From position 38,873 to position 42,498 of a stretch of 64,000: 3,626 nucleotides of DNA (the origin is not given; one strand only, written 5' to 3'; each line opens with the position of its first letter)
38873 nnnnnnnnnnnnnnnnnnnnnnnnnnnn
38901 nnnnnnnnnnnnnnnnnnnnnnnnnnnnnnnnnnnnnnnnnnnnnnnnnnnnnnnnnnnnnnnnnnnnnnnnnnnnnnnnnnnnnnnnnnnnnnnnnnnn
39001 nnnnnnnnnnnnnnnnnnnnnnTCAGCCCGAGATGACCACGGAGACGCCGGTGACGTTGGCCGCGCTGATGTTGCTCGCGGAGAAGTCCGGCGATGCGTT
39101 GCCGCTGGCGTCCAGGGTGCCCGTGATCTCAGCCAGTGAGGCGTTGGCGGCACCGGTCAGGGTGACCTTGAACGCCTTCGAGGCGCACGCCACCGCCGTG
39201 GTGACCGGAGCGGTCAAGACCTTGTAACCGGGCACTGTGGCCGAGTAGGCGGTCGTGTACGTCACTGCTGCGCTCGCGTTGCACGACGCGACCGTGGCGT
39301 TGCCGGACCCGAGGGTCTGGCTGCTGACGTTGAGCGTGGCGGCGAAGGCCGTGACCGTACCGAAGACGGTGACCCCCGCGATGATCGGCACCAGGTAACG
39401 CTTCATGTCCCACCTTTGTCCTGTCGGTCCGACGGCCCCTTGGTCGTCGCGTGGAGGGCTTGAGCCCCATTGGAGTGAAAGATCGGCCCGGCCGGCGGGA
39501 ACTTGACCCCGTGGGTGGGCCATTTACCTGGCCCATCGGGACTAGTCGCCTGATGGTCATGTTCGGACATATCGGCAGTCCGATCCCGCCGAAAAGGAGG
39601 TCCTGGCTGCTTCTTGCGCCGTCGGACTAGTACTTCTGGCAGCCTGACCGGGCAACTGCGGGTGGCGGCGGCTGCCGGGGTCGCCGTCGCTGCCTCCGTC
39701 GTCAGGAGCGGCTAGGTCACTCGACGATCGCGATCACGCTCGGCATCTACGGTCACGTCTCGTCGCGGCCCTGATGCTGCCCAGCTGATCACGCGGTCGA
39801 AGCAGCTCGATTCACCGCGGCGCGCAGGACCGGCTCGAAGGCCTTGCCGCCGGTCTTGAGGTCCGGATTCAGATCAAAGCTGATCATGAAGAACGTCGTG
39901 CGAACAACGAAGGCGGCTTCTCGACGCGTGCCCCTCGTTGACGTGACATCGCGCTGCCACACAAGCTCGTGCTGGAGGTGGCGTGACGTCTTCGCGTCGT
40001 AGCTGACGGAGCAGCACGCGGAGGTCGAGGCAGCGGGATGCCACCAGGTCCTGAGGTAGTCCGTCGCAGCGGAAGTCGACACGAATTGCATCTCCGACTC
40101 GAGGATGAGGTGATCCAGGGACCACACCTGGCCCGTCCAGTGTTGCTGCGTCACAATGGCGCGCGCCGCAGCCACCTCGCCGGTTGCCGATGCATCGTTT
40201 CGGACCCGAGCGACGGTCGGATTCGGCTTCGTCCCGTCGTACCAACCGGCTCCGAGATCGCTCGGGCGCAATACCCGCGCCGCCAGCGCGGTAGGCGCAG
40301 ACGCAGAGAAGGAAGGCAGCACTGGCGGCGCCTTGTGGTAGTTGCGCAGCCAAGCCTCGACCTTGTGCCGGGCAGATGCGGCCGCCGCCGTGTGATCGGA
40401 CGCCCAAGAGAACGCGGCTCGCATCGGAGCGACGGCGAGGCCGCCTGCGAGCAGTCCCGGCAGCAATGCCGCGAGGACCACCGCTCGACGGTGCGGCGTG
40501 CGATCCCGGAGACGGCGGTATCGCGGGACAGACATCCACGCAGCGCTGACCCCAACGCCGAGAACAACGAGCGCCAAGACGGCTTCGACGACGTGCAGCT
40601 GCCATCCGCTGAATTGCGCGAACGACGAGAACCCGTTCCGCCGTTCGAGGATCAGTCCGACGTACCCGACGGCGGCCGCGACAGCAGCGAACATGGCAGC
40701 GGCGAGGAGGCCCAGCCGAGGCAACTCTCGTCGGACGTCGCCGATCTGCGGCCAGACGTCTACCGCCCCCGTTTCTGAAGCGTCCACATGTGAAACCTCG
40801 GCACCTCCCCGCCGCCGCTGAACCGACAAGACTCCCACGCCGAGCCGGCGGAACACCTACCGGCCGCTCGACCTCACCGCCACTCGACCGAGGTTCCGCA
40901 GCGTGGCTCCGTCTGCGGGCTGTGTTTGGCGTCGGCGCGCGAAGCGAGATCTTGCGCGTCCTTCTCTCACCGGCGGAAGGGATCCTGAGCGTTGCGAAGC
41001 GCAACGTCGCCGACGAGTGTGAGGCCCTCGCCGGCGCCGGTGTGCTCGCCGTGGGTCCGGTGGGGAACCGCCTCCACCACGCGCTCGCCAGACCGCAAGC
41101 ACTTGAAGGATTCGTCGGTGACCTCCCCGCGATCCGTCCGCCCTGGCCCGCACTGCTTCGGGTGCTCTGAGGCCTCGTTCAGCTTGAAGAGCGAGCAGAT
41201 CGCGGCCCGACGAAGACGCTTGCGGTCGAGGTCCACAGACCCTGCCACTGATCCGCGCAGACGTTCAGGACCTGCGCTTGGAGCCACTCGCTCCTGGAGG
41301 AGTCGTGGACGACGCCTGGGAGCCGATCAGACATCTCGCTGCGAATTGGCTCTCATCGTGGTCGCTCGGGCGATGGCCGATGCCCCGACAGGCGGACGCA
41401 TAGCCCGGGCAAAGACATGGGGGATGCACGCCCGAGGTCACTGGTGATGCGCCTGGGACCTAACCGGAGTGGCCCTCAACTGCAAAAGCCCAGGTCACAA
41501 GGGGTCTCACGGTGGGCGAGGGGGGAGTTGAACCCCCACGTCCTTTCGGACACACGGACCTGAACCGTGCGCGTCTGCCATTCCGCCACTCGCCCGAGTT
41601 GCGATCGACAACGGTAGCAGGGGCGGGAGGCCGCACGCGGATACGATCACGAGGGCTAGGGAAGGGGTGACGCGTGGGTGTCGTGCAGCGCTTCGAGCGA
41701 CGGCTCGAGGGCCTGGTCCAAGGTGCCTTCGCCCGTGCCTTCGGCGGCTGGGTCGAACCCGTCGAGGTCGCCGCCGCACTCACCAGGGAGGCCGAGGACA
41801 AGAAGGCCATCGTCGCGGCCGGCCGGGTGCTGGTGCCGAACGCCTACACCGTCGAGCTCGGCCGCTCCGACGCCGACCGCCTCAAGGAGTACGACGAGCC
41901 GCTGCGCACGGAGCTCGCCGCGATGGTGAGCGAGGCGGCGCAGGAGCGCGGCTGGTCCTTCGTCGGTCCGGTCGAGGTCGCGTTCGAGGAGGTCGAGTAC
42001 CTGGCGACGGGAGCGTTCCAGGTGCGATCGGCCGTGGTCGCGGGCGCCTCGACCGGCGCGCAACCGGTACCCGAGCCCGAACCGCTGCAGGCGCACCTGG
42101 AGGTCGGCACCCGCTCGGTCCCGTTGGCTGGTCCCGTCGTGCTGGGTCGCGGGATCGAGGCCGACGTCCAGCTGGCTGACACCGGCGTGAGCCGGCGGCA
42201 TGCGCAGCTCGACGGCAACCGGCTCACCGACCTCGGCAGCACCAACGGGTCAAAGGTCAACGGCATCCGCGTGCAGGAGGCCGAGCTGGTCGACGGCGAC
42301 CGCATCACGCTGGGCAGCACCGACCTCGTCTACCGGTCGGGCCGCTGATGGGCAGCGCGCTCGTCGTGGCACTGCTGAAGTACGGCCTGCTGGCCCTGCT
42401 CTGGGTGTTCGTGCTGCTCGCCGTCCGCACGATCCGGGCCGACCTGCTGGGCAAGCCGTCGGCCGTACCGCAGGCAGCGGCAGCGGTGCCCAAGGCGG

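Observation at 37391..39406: Translationally coupled operon of three paralogous charge-poor secreted proteins plus a SipW-like signal peptidase: candidate uncharacterised actinobacterial fibre or pilus system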

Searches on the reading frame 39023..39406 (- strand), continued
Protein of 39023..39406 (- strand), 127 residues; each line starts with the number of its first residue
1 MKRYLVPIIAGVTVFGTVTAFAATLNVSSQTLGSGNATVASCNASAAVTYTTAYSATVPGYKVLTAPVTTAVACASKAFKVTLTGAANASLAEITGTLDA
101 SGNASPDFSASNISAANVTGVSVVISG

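Call 67: find_encoding_contigs(protein=P0350, flank=6000, max_places=2)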
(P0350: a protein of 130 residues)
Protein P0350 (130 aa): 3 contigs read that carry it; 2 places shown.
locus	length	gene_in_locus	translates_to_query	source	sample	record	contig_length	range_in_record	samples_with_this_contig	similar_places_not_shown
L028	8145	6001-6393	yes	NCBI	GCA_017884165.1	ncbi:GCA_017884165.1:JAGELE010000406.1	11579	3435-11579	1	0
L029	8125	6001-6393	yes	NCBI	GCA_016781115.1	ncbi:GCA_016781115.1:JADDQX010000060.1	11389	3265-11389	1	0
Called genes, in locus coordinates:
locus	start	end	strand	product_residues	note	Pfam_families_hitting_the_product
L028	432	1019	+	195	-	PF13731:WxL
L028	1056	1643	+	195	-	PF13731:WxL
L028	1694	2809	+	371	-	-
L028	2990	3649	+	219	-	PF00512:HisKA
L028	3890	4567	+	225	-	PF00072:Response_reg, PF08281:Sigma70_r4_2 (weak), PF00196:GerE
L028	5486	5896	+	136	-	-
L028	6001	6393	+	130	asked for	-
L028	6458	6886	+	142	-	-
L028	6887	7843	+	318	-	-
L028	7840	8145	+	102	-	?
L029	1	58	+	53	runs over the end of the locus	PF00471:Ribosomal_L33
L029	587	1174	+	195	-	PF13731:WxL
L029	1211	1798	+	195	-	PF13731:WxL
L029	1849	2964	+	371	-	-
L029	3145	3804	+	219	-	PF00512:HisKA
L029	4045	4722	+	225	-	PF00072:Response_reg, PF08281:Sigma70_r4_2 (weak), PF00196:GerE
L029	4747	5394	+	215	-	PF10502:Peptidase_S26 (weak), PF00717:Peptidase_S24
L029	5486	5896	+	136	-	-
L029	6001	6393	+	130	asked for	-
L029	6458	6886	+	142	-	-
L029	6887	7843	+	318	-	-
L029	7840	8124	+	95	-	?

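Call 68: find_encoding_contigs(protein=P0296, flank=6000, max_places=2)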
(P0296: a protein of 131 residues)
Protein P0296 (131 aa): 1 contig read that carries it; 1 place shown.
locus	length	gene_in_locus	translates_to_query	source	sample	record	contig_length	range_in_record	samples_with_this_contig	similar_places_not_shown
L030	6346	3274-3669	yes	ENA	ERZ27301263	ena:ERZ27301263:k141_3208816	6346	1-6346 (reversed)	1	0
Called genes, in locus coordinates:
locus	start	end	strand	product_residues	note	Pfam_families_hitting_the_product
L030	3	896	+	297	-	?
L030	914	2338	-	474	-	PF00171:Aldedh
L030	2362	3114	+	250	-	PF03009:GDPD, PF13653:GDPD_2 (weak)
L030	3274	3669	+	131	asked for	-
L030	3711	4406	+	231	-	-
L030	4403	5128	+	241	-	PF10502:Peptidase_S26, PF00717:Peptidase_S24 (weak)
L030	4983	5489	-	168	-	-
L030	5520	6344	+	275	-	?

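Call 76: fold_search(model_id=the predicted structure, library=pdb)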
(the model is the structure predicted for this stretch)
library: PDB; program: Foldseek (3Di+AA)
matches with E <= 10: 957; with E <= 0.001: 0
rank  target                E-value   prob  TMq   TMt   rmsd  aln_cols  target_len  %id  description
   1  4zjg                  9.0e-02  0.84  0.36  0.15   5.4        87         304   11  Crystal structure of native alpha-2-macroglobulin from Escherichia coli spanning domains MG0-NIE-MG1. (released 2015-06-10)
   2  4zjh                  1.5e-01  0.54  0.32  0.18   6.8        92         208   11  Crystal structure of native alpha-2-macroglobulin from Escherichia coli spanning domains NIE-MG1. (released 2015-06-10)
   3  6msv_H                1.6e-01  0.47  0.32  0.36   5.7        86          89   17  Structure of the 6th type III domain from human fibronectin (released 2019-10-23)
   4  3bga_A                1.8e-01  0.66  0.38  0.05   8.8        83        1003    7  Crystal structure of beta-galactosidase from Bacteroides thetaiotaomicron VPI-5482 (released 2007-12-11)
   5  4h4n                  2.2e-01  0.90  0.33  0.51   3.5        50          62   16  1.1 Angstrom Crystal Structure of Hypothetical Protein BA_2335 from Bacillus anthracis (released 2012-09-26)
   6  6msv_C                2.2e-01  0.44  0.32  0.37   5.7        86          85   17  Structure of the 6th type III domain from human fibronectin (released 2019-10-23)
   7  5z1b_C                2.3e-01  0.82  0.42  0.09   4.4        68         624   15  Structure of Bifidobacterium dentium beta-glucuronidase complexed with coumarin-3-O-glucuronide (released 2018-12-12)
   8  9bey                  2.6e-01  0.35  0.32  0.06   9.0        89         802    9  Structure of a lambda-carrageenan active GH2 A in complex with inhibitor (released 2025-08-27)
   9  4y2l_A                2.7e-01  0.08  0.17  0.13  14.7       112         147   15  Structure of CFA/I pili major subunit CfaB trimer (released 2016-08-10)
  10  4ruw                  2.9e-01  0.25  0.29  0.11  11.9       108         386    8  The crystal structure of endonuclease/exonuclease/phosphatase from Beutenbergia cavernae DSM 12333 (released 2014-12-24)
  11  5z1b_A                3.1e-01  0.75  0.40  0.08   3.5        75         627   16  Structure of Bifidobacterium dentium beta-glucuronidase complexed with coumarin-3-O-glucuronide (released 2018-12-12)
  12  8go5_A                3.3e-01  0.35  0.35  0.34   5.5        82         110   12  Fungal immunomodulatory protein FIP-nha WT (released 2023-08-30)
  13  8dhl_B                3.5e-01  0.25  0.31  0.06   4.3        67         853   13  Tannerella forsythia beta-glucuronidase (L2) (released 2023-05-17)
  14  3bga_B                3.7e-01  0.41  0.33  0.05   5.7        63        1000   14  Crystal structure of beta-galactosidase from Bacteroides thetaiotaomicron VPI-5482 (released 2007-12-11)
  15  7op7_B                3.7e-01  0.33  0.34  0.06   7.0        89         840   13  Bacteroides thetaiotaomicron mannosidase GH2 with beta-manno-configured N-alkyl cyclophellitol aziridine (released 2022-02-02)
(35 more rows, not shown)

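Call 88: find_encoding_contigs(protein=P0308, flank=5000, max_places=2)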
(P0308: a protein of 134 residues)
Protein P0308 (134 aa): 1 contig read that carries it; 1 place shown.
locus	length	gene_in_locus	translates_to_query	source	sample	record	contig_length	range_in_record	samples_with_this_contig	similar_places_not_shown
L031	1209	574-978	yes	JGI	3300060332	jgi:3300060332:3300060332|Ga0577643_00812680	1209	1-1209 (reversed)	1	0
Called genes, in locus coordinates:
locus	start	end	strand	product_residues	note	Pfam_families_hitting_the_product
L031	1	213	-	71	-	?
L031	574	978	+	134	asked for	-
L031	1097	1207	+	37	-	?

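Call 89: find_encoding_contigs(protein=P0254, flank=5000, max_places=2)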
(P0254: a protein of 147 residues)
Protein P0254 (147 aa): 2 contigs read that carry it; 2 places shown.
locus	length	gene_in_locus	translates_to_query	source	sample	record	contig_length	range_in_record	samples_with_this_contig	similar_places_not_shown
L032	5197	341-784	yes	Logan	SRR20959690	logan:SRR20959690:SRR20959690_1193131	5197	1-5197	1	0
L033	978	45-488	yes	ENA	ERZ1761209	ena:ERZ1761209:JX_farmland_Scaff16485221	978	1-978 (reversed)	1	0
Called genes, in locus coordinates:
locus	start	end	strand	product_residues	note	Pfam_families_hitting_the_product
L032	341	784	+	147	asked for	-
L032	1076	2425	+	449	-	-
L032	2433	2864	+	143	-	-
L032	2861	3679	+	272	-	-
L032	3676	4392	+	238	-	PF10502:Peptidase_S26 (weak), PF00717:Peptidase_S24 (weak)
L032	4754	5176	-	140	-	PF00188:CAP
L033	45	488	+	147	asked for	-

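Call 90: find_encoding_contigs(protein=P0338, flank=5000, max_places=2)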
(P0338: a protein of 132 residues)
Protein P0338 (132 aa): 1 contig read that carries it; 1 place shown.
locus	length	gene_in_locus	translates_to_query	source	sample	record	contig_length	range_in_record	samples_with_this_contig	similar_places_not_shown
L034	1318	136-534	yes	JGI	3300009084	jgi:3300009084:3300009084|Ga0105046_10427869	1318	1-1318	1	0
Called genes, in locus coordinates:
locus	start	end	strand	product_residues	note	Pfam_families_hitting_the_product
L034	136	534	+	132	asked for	-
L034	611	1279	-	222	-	PF00665:rve, PF13683:rve_3, PF13333:rve_2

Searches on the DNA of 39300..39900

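Call 79: search_rna_families(source=window, start=39300, end=39900, threshold=evalue, max_evalue=1)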
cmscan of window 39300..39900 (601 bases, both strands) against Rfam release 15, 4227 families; matches with E-value up to 1: 0.
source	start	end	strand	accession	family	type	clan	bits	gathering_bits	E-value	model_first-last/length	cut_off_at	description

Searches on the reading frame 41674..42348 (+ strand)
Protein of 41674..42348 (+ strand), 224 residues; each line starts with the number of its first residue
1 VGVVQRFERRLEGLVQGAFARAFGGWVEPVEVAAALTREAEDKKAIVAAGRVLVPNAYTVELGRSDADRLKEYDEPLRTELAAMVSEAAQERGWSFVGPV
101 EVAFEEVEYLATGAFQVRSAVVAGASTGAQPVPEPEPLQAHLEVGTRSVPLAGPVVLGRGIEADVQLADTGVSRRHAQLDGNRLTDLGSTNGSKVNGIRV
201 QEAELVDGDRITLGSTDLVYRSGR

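Call 13: search_protein_families(library=pfam, proteins=[window:41674-42348:+], max_evalue=0.01)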
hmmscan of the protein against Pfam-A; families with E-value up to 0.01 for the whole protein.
window:41674-42348:+ (224 aa): 3 families
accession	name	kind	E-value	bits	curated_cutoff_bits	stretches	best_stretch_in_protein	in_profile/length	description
PF12401.13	FhaA_N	-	2.1e-38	131.8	25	1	5-118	2-115/115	FhaA, N-terminal domain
PF00498.31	FHA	-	7.2e-14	52.4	20.7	1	155-214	1-67/67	FHA domain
PF16697.10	Yop-YscD_cpl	-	5.5e-11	43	33.2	1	150-218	13-88/94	Inner membrane component of T3SS, cytoplasmic domain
